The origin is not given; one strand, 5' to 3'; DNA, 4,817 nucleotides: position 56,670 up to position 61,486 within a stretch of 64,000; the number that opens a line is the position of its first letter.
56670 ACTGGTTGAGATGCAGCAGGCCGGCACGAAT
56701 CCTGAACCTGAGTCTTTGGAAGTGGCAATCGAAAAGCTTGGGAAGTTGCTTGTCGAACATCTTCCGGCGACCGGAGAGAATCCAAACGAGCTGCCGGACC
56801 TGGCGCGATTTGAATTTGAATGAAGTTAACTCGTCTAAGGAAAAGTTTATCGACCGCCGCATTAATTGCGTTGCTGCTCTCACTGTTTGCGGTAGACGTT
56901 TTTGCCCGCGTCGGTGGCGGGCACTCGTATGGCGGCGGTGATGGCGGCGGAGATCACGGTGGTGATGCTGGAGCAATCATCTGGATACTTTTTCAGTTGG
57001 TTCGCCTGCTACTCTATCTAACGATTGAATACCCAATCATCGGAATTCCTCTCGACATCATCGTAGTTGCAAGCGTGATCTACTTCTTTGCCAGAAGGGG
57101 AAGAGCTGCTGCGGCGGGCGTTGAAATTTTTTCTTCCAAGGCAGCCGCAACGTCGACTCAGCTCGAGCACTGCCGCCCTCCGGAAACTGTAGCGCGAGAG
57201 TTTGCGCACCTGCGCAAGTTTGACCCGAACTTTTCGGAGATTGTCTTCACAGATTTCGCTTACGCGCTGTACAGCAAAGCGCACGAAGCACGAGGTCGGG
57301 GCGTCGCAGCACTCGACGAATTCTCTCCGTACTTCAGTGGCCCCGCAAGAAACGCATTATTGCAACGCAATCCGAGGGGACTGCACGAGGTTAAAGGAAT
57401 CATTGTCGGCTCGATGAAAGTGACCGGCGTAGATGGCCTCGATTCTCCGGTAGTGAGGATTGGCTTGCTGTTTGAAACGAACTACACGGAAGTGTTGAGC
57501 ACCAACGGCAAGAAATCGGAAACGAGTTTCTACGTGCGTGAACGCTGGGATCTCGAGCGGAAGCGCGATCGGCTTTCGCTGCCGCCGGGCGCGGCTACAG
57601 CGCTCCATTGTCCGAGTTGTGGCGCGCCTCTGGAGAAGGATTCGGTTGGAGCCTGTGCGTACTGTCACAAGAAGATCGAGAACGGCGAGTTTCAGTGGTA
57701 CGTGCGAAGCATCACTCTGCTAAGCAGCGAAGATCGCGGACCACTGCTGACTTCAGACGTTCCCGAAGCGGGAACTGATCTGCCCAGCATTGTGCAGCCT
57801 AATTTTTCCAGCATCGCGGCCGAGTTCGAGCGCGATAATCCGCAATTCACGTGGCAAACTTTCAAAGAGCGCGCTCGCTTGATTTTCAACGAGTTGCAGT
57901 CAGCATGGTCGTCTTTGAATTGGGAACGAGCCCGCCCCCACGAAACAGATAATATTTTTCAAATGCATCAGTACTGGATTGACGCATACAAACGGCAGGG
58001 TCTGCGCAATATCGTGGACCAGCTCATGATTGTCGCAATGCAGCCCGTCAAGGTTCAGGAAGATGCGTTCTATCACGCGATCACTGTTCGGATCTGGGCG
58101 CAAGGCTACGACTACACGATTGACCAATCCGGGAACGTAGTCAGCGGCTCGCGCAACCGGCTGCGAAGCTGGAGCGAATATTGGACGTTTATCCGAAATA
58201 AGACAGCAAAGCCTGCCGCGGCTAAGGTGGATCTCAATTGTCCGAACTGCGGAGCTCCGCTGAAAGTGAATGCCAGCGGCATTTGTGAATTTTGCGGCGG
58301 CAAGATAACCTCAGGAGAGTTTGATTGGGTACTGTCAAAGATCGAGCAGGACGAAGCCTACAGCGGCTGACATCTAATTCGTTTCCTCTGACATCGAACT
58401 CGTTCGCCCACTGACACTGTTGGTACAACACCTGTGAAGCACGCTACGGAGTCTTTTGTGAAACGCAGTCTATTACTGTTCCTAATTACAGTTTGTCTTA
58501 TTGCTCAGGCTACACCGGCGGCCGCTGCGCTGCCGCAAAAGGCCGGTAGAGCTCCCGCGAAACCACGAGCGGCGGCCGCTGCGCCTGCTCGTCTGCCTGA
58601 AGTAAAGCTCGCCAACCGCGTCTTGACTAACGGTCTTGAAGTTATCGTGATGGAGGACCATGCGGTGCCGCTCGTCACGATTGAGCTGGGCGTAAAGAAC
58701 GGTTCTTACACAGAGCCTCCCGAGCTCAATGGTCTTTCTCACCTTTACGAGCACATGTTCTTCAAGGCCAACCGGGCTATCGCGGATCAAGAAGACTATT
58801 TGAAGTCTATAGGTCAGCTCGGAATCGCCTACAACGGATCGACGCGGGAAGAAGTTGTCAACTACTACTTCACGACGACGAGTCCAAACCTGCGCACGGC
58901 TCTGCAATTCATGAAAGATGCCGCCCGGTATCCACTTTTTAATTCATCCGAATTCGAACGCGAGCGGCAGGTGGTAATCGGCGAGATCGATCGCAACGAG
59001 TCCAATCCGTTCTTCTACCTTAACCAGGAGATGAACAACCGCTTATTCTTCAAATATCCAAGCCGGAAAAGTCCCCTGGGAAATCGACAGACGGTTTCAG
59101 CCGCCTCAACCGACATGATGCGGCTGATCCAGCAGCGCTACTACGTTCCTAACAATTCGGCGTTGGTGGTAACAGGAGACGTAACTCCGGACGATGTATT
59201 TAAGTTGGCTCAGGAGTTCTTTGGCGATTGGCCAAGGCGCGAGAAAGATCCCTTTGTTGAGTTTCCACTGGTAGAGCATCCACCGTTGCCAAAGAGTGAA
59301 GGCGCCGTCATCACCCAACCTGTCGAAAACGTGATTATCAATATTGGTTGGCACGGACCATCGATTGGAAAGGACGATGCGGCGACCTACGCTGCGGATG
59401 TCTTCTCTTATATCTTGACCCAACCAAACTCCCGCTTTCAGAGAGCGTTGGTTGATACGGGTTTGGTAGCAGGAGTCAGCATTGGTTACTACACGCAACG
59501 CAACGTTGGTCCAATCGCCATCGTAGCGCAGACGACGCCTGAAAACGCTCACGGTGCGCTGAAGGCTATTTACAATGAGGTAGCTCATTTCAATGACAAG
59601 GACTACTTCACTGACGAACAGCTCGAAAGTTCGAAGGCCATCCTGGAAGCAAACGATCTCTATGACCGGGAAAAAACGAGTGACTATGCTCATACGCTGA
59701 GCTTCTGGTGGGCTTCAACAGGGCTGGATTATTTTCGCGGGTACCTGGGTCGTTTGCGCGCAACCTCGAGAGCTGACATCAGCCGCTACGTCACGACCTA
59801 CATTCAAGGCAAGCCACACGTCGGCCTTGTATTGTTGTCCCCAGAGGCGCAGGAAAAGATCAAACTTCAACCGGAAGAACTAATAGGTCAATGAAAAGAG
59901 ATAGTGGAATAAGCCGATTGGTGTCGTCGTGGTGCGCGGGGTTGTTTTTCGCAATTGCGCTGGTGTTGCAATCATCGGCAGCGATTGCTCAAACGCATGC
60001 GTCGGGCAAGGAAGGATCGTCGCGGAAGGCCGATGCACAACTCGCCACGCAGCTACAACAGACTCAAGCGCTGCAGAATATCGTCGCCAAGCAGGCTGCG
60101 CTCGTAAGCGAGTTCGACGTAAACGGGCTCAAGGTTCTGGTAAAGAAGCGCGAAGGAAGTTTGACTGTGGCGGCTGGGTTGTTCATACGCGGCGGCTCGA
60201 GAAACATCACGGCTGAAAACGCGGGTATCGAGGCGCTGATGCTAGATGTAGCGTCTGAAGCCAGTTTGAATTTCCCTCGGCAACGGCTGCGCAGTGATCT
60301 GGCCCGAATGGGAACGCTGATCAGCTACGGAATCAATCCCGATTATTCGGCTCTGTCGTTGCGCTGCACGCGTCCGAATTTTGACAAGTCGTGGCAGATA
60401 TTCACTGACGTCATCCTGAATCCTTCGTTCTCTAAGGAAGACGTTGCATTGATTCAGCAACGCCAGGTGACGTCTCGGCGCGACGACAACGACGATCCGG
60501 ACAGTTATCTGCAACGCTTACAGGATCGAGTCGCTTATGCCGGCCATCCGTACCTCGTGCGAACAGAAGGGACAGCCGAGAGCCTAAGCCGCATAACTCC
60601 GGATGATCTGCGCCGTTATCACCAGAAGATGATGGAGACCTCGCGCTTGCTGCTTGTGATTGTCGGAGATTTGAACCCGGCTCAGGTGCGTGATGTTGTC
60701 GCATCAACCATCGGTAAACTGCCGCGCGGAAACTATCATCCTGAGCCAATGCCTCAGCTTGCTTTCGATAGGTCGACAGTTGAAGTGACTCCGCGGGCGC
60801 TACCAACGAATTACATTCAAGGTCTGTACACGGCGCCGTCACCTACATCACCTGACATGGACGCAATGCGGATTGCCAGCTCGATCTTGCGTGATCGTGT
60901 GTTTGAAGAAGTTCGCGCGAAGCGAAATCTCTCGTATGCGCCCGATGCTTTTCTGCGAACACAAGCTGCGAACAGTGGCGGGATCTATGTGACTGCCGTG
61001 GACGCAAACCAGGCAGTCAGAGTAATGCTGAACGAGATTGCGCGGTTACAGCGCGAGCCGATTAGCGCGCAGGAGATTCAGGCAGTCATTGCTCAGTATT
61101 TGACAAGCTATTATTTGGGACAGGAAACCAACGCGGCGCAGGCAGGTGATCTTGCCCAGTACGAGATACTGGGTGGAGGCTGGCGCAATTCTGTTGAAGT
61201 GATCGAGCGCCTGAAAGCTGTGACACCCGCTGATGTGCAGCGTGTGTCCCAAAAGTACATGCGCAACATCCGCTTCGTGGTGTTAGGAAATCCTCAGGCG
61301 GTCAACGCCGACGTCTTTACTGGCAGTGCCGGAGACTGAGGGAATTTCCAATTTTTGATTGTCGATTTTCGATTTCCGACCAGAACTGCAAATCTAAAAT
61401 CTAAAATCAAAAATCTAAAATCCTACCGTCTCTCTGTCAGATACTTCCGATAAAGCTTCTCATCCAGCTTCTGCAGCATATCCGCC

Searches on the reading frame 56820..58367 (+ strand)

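Call 42: search_protein_families(library=pfam, proteins=[window:56820-58367:+], max_evalue=0.00001)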
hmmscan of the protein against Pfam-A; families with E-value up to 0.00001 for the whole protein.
window:56820-58367:+ (516 aa): 1 family
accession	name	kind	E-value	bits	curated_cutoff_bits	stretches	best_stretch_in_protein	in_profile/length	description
PF04280.21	Tim44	-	1.4e-18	67.8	29.6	1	333-460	5-132/147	Tim44-like domain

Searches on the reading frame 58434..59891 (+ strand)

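Call 42: search_protein_families(library=pfam, proteins=[window:58434-59891:+], max_evalue=0.00001)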
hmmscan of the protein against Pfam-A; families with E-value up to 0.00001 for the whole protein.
window:58434-59891:+ (486 aa): 2 families
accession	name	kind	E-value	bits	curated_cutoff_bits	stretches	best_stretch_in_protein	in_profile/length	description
PF05193.26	Peptidase_M16_C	-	1.3e-28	100.5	23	1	232-404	10-181/181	Peptidase M16 inactive domain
PF00675.25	Peptidase_M16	-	8.6e-24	84.6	22.3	1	70-194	2-129/149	Insulinase (Peptidase family M16)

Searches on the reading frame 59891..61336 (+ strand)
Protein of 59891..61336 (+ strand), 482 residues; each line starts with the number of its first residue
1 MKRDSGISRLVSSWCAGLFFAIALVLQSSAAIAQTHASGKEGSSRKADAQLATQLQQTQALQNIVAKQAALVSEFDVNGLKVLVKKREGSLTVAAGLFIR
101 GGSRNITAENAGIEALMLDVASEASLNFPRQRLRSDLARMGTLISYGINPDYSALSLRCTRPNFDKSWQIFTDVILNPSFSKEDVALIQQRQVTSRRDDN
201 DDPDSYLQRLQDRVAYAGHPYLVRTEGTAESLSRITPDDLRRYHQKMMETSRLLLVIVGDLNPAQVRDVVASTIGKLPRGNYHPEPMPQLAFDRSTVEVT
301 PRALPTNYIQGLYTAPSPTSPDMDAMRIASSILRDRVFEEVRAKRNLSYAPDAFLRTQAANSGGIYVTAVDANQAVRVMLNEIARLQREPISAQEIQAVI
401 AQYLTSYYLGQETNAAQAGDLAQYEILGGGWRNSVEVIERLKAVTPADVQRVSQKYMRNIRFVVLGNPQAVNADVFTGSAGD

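Call 42: search_protein_families(library=pfam, proteins=[window:59891-61336:+], max_evalue=0.00001)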
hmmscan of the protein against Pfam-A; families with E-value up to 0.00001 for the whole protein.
window:59891-61336:+ (482 aa): 2 families
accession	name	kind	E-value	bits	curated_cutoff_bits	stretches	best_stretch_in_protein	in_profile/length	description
PF05193.26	Peptidase_M16_C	-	1e-22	81.3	23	1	234-402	1-180/181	Peptidase M16 inactive domain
PF00675.25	Peptidase_M16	-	1.3e-08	35.3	22.3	1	82-201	2-120/149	Insulinase (Peptidase family M16)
